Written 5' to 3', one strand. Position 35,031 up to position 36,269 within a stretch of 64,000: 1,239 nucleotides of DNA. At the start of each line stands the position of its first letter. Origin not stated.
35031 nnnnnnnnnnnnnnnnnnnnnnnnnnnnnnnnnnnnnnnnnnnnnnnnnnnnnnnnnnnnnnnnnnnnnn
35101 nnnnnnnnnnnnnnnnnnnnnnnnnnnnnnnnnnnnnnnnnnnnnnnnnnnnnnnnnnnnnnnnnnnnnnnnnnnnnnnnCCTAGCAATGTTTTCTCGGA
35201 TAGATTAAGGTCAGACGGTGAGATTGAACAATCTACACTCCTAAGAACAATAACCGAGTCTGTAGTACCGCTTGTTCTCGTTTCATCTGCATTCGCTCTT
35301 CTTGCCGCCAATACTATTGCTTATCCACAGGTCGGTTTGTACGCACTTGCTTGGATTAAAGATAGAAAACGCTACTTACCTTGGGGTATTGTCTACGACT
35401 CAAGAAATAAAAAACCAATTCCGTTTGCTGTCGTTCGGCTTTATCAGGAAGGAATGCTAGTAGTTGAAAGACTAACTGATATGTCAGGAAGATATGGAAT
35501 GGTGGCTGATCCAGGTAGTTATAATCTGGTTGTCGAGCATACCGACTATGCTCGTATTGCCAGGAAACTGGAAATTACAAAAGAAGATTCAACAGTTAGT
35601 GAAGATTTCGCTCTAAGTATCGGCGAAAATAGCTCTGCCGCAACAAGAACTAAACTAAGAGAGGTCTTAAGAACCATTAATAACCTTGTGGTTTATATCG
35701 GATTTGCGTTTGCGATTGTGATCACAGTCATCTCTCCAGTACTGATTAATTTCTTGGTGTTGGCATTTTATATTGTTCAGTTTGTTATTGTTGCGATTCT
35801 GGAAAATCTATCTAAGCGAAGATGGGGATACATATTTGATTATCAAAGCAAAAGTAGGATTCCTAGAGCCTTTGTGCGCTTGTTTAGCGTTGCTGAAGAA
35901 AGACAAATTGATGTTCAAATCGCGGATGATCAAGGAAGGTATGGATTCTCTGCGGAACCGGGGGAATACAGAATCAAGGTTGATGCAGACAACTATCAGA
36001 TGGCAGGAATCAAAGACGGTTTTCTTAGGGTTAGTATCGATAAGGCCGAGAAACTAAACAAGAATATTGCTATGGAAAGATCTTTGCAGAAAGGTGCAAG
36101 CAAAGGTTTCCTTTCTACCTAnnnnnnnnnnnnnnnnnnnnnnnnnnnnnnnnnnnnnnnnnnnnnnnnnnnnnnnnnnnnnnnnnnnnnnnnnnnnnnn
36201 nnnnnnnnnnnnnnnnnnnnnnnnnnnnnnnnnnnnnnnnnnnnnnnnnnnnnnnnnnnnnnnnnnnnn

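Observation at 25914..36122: Architecture of the giant protein: glycine-rich GGAI-type modules and a multi-TM C-terminus with carboxypeptidase-regulatory-like domains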

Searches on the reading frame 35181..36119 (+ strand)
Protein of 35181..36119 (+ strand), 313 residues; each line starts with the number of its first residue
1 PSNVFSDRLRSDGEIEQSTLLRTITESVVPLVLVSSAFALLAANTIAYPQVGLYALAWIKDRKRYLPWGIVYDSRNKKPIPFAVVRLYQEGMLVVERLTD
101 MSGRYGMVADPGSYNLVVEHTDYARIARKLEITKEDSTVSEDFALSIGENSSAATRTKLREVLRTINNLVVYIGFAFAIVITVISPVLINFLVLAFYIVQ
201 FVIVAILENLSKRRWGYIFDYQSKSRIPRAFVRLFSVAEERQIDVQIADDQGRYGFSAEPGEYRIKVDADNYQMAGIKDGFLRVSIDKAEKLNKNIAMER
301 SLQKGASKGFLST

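Call 13: find_homologous_proteins(query=window:35181-36119:+, max_evalue=0.001)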
Query window:35181-36119:+ (313 aa): 3 proteins with E <= 0.001 among 3258 candidates.
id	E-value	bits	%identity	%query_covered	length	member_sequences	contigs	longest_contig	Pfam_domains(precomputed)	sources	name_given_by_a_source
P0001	1.5e-102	361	99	55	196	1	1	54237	PF13620.13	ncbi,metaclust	ncbi:MAG: hypothetical protein UZ20_WS6002000077, partial [candidate division WS6 bacterium OLB21]|m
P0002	6.4e-39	152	35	83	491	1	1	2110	PF13715.13,PF13948.12,PF13620.13,PF22904.4,PF17210.10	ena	-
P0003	1.9e-31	127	35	63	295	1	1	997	PF13715.13,PF13620.13,PF22904.4,PF17210.10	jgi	jgi:hypothetical protein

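Call 19: find_homologous_proteins(query=A1, max_evalue=0.001)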
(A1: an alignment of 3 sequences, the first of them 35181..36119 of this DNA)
Query A1 (3 sequences) (313 aa, profile of the alignment): 27 proteins with E <= 0.001 among 8000 candidates.
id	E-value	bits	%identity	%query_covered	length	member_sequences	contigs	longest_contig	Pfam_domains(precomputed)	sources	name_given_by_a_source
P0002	5.9e-180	616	35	83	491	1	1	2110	PF13715.13,PF13948.12,PF13620.13,PF22904.4,PF17210.10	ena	-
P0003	9.0e-157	540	35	63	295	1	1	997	PF13715.13,PF13620.13,PF22904.4,PF17210.10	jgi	jgi:hypothetical protein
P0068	4.6e-94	334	32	79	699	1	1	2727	PF13715.13,PF13948.12,PF13620.13,PF22904.4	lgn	-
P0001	1.4e-69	253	99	55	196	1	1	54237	PF13620.13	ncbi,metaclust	ncbi:MAG: hypothetical protein UZ20_WS6002000077, partial [candidate division WS6 bacterium OLB21]|m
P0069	3.1e-67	245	41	81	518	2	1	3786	PF13715.13,PF13620.13,PF22904.4,PF17210.10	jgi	jgi:hypothetical protein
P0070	7.5e-53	198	33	75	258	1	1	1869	PF13715.13,PF08308.18,PF13620.13,PF17210.10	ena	-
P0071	1.1e-48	184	33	79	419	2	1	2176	PF13715.13,PF13620.13,PF22904.4,PF17210.10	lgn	-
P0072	1.0e-44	171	33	68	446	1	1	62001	PF13715.13,PF11974.15,PF13620.13,PF22904.4,PF17210.10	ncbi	ncbi:MAG: carboxypeptidase-like regulatory domain-containing protein [Candidatus Dojkabacteria bacte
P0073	1.1e-44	171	34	74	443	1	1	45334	PF13715.13,PF23194.2,PF13620.13,PF22904.4,PF17210.10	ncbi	ncbi:MAG: carboxypeptidase-like regulatory domain-containing protein [Candidatus Dojkabacteria bacte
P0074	2.9e-44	170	35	70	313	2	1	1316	PF08400.17,PF13715.13,PF11974.15,PF23194.2,PF17802.8,PF13620.13,PF22904.4,PF17210.10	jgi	-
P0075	3.2e-43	166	33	70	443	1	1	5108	PF13715.13,PF13620.13,PF22904.4,PF17210.10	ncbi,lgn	ncbi:MAG: carboxypeptidase regulatory-like domain-containing protein [Candidatus Dojkabacteria bacte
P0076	2.7e-40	157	29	81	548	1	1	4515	PF13715.13,PF13620.13,PF22904.4,PF17210.10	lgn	-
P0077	2.7e-29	121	28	71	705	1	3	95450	PF13715.13,PF13620.13,PF17210.10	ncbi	-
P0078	1.4e-28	118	27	74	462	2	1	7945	PF13715.13,PF11974.15,PF23194.2,PF17802.8,PF13620.13,PF22904.4,PF17210.10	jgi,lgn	jgi:hypothetical protein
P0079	1.4e-25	108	28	80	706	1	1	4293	PF13620.13,PF17210.10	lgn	-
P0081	1.0e-24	106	28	74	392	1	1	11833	PF13715.13,PF17802.8,PF13620.13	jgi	jgi:5-hydroxyisourate hydrolase-like protein (transthyretin family)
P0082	1.1e-23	102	26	67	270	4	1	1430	PF13715.13,PF13620.13,PF17210.10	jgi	jgi:hypothetical protein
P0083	3.8e-23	100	25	67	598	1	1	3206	PF13715.13,PF13620.13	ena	-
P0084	1.1e-22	99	25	67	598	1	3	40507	PF13715.13,PF13620.13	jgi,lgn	-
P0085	2.2e-22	98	26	72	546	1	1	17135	PF13715.13,PF13620.13,PF22904.4,PF17210.10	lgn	-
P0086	8.6e-22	96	24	67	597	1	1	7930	PF13715.13,PF13620.13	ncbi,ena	-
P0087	2.7e-20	91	26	79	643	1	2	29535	PF13620.13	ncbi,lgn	-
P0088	4.1e-19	87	26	67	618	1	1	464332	PF13715.13,PF13620.13,PF17210.10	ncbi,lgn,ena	ncbi:MAG: carboxypeptidase-like regulatory domain-containing protein [bacterium]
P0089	2.0e-18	85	24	85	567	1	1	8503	PF07210.19,PF13620.13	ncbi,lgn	-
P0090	3.5e-17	81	25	65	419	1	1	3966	PF13715.13,PF11974.15,PF07210.19,PF13620.13,PF22904.4,PF17210.10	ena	-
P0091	1.4e-16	79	28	76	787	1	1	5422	PF13620.13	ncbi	-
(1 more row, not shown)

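Call 32: predict_structure(alignment_id=A3)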
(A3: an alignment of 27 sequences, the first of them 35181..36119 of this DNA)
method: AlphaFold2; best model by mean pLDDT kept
length: 313 residues; sequences in the alignment: 27
mean_pLDDT: 82.4   pTM: 0.55
mean pLDDT of the five models: 82.4, 81.2, 80.1, 79.4, 79.4
residues with pLDDT >= 90: 153; 70-90: 91; 50-70: 59; < 50: 10
segments of 3 or more residues with pLDDT < 50: 62-65
pLDDT, mean of each block of 10 residues (from residue 1): 53 53 65 77 71 65 61 93 96 93 89 95 93 76 83 73 85 92 95 92 80 83 95 96 92 89 96 91 88 91 61 50
secondary structure, 60 per line:
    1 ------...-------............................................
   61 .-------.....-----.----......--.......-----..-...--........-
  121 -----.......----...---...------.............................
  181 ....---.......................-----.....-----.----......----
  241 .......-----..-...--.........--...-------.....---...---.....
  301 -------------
elements in order: H17-61 E69-73 E84-89 E92-98 E107-109 E112-119 E126-132 E137-139 E143-145 H152-184 H188-210 E216-220 E231-236 E241-247 E256-258 E261-269 E272-274 E282-286 E290-292 E296-300

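Call 35: search_protein_representatives(alignment_id=A3)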
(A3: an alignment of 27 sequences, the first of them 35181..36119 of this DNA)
Query: 27 sequences, 480 profile positions. Proteins with E-value up to 0.001 (for the whole library): 26911; up to 1e-10: 8213; up to 1e-30: 3523. The best 150 are listed.
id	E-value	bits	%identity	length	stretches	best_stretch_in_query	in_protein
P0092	0.0e+00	1362.3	-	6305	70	221-309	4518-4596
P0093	1.5e-279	944.3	-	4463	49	221-465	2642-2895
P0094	2.0e-248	841.6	-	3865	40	372-441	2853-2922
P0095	1.6e-203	693.5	-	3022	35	221-281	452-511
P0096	3.1e-188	643.1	-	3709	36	372-445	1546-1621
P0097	6.7e-171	585.9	-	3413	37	383-462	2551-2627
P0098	6.1e-166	569.6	-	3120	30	390-442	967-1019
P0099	2.7e-149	514.7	-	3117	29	382-443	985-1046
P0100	1.9e-146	505.3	-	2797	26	382-456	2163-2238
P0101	5.8e-142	490.5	-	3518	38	383-456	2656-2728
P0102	1.1e-140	486.3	-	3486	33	221-281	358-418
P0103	3.1e-134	465.0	-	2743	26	381-459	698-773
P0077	8.3e-130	450.4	-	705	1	5-462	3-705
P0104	2.6e-128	445.5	-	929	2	28-461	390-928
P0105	9.4e-126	437.1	-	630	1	7-462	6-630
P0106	2.5e-124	432.3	-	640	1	6-461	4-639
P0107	3.8e-124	431.7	-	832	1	14-461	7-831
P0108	2.3e-122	425.9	-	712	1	22-464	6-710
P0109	6.2e-122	424.5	-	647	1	6-462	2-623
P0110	3.2e-121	422.1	-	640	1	9-462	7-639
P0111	3.4e-120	418.7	-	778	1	13-460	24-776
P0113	9.6e-120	417.2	-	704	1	12-462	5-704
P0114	1.9e-119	416.3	-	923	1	7-462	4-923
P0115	4.1e-119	415.2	-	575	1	8-462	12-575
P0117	5.3e-118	411.5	-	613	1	12-462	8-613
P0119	2.8e-117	409.1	-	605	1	7-462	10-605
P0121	5.6e-117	408.1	-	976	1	5-464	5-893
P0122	7.2e-117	407.7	-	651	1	4-461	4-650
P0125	3.1e-116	405.7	-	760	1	5-461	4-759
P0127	3.8e-116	405.4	-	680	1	1-461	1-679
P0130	1.8e-115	403.2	-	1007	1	1-462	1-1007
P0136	3.0e-114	399.1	-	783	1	8-461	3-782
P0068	3.2e-113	395.7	-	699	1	53-480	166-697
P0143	1.7e-112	393.3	-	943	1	6-469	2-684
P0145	5.3e-112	391.7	-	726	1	7-464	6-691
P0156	1.9e-109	383.3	-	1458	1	126-460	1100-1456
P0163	5.3e-109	381.8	-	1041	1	5-461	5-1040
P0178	9.5e-107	374.4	-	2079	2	42-461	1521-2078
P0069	8.2e-106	371.3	-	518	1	19-464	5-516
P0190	4.1e-105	369.0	-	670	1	23-467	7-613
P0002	7.0e-103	361.6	-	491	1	97-480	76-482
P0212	8.6e-103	361.3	-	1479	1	74-461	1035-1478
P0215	1.1e-102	361.0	-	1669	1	74-461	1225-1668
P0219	2.7e-102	359.7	-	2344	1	127-460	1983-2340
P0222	5.0e-102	358.8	-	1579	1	102-461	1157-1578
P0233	7.0e-101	355.0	-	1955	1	141-461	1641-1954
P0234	9.7e-101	354.6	-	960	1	7-471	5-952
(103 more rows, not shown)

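Call 41: fold_search(model_id=the predicted structure, library=pdb)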
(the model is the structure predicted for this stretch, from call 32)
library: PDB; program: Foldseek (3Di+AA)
matches with E <= 10: 562; with E <= 0.001: 21
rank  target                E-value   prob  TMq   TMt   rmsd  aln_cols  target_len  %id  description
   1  10ps                  4.1e-06  1.00  0.25  0.15  17.7       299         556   10  Crystal structure of SdrD A2-A3-B1-B2 domains from Staphylococcus aureus JH1 (released 2026-02-11)
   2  6fwv_B                6.4e-06  1.00  0.24  0.15  17.8       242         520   12  The Bacillus anthracis TIE protein (released 2018-08-08)
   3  6fwv_A                8.0e-06  1.00  0.23  0.14  17.8       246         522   13  The Bacillus anthracis TIE protein (released 2018-08-08)
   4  1qmu_A                5.6e-05  1.00  0.23  0.19   2.4        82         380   21  Duck carboxypeptidase D domain II (released 2000-10-13)
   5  4oq1                  5.6e-05  1.00  0.22  0.21  17.9       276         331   10  Structure of the Streptococcal ancillary pilin (released 2014-04-23)
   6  5aq0_B                8.2e-05  1.00  0.20  0.72   4.7        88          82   24  The structure of the Transthyretin-like domain of the first catalytic domain of the HUMAN Carboxypeptidase D (released 2016-09-28)
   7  5hdl_A                1.8e-04  0.99  0.21  0.24  18.0       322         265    8  Crystal structure of shaft pilin spaA from Lactobacillus rhamnosus GG - E269A mutant (released 2016-07-20)
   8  5aq0_A                2.6e-04  1.00  0.23  0.83   2.0        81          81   26  The structure of the Transthyretin-like domain of the first catalytic domain of the HUMAN Carboxypeptidase D (released 2016-09-28)
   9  5f44_B                2.6e-04  1.00  0.22  0.25  18.1       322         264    9  Crystal structure of shaft pilin spaA from Lactobacillus rhamnosus GG (released 2016-07-20)
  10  5f44_C                3.3e-04  0.99  0.22  0.26  17.9       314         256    9  Crystal structure of shaft pilin spaA from Lactobacillus rhamnosus GG (released 2016-07-20)
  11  2nsm                  3.5e-04  1.00  0.23  0.18   2.3        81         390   17  Crystal structure of the human carboxypeptidase N (Kininase I) catalytic domain (released 2007-04-24)
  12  5hts_B                4.6e-04  0.99  0.22  0.26  17.9       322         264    9  Crystal structure of shaft pilin spaA from Lactobacillus rhamnosus GG - D295N mutant (released 2016-07-20)
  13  5j4m_A                4.8e-04  0.99  0.22  0.25  17.9       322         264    9  Crystal structure of shaft pilin SpaA from Lactobacillus rhamnosus GG - E269A/D295N double mutant (released 2016-07-20)
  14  5hbb_C                5.4e-04  0.98  0.21  0.25  18.9       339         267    9  Crystal structure of shaft pilin spaA from Lactobacillus rhamnosus GG - E139A mutant (released 2016-07-20)
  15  5f44_A                5.7e-04  0.98  0.22  0.25  17.8       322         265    9  Crystal structure of shaft pilin spaA from Lactobacillus rhamnosus GG (released 2016-07-20)
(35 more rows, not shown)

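Call 51: list_cluster_members(proteins=[P0219, P0233, P0178, P0215, P0222, P0104, P0105, P0107, P0069, P0068])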
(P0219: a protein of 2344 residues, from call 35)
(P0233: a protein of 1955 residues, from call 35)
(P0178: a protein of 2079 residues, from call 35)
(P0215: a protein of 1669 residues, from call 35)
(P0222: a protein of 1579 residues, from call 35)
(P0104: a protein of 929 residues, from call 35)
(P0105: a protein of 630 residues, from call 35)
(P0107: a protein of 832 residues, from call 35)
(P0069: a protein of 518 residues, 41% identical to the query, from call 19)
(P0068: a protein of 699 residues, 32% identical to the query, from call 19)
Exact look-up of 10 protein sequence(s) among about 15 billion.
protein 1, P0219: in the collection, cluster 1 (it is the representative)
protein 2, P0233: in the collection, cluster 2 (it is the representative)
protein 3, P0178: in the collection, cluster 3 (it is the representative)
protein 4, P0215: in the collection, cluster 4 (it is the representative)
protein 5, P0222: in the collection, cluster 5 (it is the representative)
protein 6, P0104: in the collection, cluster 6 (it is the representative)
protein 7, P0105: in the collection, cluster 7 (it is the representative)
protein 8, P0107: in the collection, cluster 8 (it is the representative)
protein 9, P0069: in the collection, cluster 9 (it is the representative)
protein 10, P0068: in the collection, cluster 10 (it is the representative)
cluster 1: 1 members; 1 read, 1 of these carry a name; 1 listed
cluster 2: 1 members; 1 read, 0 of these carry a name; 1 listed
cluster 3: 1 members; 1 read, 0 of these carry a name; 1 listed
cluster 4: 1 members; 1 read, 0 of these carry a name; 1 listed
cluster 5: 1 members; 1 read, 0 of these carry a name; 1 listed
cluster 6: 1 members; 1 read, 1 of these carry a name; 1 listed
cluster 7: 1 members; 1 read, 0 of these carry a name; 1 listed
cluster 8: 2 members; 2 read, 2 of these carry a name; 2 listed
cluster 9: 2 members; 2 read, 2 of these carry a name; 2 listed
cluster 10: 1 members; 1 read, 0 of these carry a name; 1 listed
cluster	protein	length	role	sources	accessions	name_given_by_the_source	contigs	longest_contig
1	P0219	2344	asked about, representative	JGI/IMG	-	alpha-tubulin suppressor-like RCC1 family protein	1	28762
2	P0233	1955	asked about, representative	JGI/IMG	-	-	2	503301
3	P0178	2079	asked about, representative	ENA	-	-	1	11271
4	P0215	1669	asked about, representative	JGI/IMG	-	-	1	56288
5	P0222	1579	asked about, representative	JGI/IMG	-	-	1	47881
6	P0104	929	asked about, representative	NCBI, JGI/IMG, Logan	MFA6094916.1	MAG: hypothetical protein WC757_03460 [Candidatus Paceibacterota bacterium] | hypothetical protein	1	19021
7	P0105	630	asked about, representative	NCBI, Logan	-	-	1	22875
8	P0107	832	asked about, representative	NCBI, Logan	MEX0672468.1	MAG: immunoglobulin-like domain-containing protein [Candidatus Paceibacterota bacterium]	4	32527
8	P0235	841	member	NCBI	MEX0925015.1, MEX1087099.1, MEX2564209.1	MAG: immunoglobulin-like domain-containing protein [Candidatus Paceibacterota bacterium]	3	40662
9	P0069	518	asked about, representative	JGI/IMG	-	hypothetical protein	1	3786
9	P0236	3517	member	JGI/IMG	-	hypothetical protein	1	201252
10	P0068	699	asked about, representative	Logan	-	-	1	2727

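Call 54: find_encoding_contigs(protein=P0236, flank=10000, max_places=2)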
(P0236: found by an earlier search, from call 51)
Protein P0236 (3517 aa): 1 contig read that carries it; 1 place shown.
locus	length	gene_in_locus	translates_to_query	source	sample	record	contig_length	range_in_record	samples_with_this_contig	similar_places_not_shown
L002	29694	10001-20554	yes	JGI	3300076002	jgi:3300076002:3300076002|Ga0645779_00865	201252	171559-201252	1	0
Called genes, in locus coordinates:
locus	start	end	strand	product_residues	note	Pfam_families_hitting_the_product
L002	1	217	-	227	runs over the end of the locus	PF00687:Ribosomal_L1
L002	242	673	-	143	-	PF03946:Ribosomal_L11_N, PF00298:Ribosomal_L11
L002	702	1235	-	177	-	PF02357:NusG, PF00467:KOW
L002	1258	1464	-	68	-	PF00584:SecE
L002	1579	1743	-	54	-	-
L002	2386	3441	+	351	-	PF00022:Actin (faint), PF06723:MreB_Mbl, PF25216:Volactin, PF11104:PilM_2 (faint), PF00012:HSP70, PF14450:FtsA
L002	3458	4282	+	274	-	PF04085:MreC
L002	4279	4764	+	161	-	-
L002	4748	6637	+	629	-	PF03717:PBP_dimer, PF00905:Transpeptidase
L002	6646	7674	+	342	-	PF02481:DNA_processg_A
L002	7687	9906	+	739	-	PF01751:Toprim, PF01131:Topoisom_bac, PF01396:Zn_ribbon_Top1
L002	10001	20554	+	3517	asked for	PF13620:CarboxypepD_reg (weak), PF13715:CarbopepD_reg_2 (weak), PF17210:SdrD_B (faint), PF22904:NOMO1-like_2nd (faint)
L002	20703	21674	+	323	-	PF00318:Ribosomal_S2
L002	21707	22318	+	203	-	PF00889:EF_TS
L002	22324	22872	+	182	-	PF01765:RRF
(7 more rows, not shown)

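Call 56: list_cluster_members(proteins=[P0106, P0108, P0109, P0111, P0114, P0121, P0130, P0143, P0156, P0212])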
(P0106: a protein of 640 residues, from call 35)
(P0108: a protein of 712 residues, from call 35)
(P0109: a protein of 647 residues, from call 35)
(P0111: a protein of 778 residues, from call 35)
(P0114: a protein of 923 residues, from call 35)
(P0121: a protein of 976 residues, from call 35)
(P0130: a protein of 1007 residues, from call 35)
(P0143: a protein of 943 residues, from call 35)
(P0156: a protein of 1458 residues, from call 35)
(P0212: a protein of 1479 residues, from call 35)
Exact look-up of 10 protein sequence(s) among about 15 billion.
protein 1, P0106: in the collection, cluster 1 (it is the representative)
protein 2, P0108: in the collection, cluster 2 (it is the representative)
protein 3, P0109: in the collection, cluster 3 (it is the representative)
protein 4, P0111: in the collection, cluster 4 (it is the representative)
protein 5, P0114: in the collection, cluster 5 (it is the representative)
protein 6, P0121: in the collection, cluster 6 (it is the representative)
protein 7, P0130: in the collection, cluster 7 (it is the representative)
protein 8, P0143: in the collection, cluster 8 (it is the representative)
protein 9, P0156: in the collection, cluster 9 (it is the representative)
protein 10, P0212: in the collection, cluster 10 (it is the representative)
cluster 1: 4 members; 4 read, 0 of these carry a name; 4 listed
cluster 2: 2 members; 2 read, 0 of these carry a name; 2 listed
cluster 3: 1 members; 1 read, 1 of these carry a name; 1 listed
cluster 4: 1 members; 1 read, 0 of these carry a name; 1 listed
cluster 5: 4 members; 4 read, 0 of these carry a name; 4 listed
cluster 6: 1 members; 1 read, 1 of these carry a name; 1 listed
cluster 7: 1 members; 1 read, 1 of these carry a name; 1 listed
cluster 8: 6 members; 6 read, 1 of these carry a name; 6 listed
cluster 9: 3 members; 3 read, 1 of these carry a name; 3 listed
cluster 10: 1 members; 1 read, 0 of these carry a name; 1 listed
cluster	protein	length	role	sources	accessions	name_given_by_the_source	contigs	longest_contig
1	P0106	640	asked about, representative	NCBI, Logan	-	-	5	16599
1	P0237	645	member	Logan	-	-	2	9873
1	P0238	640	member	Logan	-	-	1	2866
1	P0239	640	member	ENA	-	-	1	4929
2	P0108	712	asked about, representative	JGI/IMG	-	-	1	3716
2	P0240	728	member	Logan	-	-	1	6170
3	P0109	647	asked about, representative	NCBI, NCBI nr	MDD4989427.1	MAG: hypothetical protein PHV42_03305 [Candidatus Pacebacteria bacterium] | hypothetical protein [Candidatus Paceibacterota bacterium]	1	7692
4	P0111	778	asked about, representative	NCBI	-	-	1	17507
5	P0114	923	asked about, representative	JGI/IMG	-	-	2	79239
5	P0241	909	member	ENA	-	-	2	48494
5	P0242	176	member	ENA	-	-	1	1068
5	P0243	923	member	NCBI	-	-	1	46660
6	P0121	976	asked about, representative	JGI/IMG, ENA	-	hypothetical protein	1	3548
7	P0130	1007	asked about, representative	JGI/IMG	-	Mg-chelatase subunit ChlD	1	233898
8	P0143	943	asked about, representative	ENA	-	-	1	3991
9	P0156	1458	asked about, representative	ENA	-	-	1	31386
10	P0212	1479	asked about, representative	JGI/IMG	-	-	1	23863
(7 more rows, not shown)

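Call 57: search_protein_families(library=pfam, proteins=[P0219, P0233, P0178, P0215, P0222], max_evalue=0.00001)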
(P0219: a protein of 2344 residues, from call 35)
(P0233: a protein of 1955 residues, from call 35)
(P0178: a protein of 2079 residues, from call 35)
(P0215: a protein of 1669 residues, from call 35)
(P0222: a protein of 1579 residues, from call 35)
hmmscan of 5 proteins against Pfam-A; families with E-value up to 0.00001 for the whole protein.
P0219 (2344 aa): 6 families
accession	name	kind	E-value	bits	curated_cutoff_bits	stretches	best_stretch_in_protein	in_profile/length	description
PF25390.1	WD40_RLD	-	9.6e-248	821.8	150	7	567-883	33-358/363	RCC1-like domain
PF00415.24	RCC1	-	2.5e-154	502.2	21.7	14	1467-1514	1-50/50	Regulator of chromosome condensation (RCC1) repeat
PF13540.12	RCC1_2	-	3.7e-107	348.3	22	7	721-750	1-30/30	Regulator of chromosome condensation (RCC1) repeat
PF25384.1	Alsin_RLD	-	1.4e-15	58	100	0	697-757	251-313/405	Alsin RCC1-like domain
PF13620.12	CarboxypepD_reg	-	3.1e-15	56.7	32.3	1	2086-2142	4-60/82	Carboxypeptidase regulatory-like domain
PF13715.12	CarbopepD_reg_2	-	7.4e-06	26.3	32.2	0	2086-2148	3-62/88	CarboxypepD_reg-like domain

P0233 (1955 aa): 2 families
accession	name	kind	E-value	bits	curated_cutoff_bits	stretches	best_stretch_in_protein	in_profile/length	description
PF13229.12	Beta_helix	-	7.5e-10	39.1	25.9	0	523-594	45-114/158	Right handed beta helix region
PF13620.12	CarboxypepD_reg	-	2.1e-09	38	32.3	0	1700-1755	4-59/82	Carboxypeptidase regulatory-like domain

P0178 (2079 aa): 2 families
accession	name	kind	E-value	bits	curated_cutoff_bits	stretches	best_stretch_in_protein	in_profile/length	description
PF07603.17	Lcl_C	-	4.6e-15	56.4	34.9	1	830-918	24-117/117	Lcl C-terminal domain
PF13620.12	CarboxypepD_reg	-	5.4e-12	46.3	32.3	1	1824-1879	4-59/82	Carboxypeptidase regulatory-like domain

P0215 (1669 aa): 1 family
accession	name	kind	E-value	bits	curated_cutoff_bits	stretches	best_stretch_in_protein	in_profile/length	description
PF13620.12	CarboxypepD_reg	-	9.6e-09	35.9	32.3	1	1412-1468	4-60/82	Carboxypeptidase regulatory-like domain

P0222 (1579 aa): 3 families
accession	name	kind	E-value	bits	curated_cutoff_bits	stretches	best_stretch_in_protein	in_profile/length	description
PF23197.1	IG_AIR9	-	9.9e-50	166.8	27.5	2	967-1041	3-79/87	AIR9 A9 domain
PF13895.12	Ig_2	-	4.6e-07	30.4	27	0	125-152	29-57/79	Immunoglobulin domain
PF18370.7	RGI_lyase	-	1e-06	29.4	27.8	0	1084-1130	26-72/86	Rhamnogalacturonan I lyases beta-sheet domain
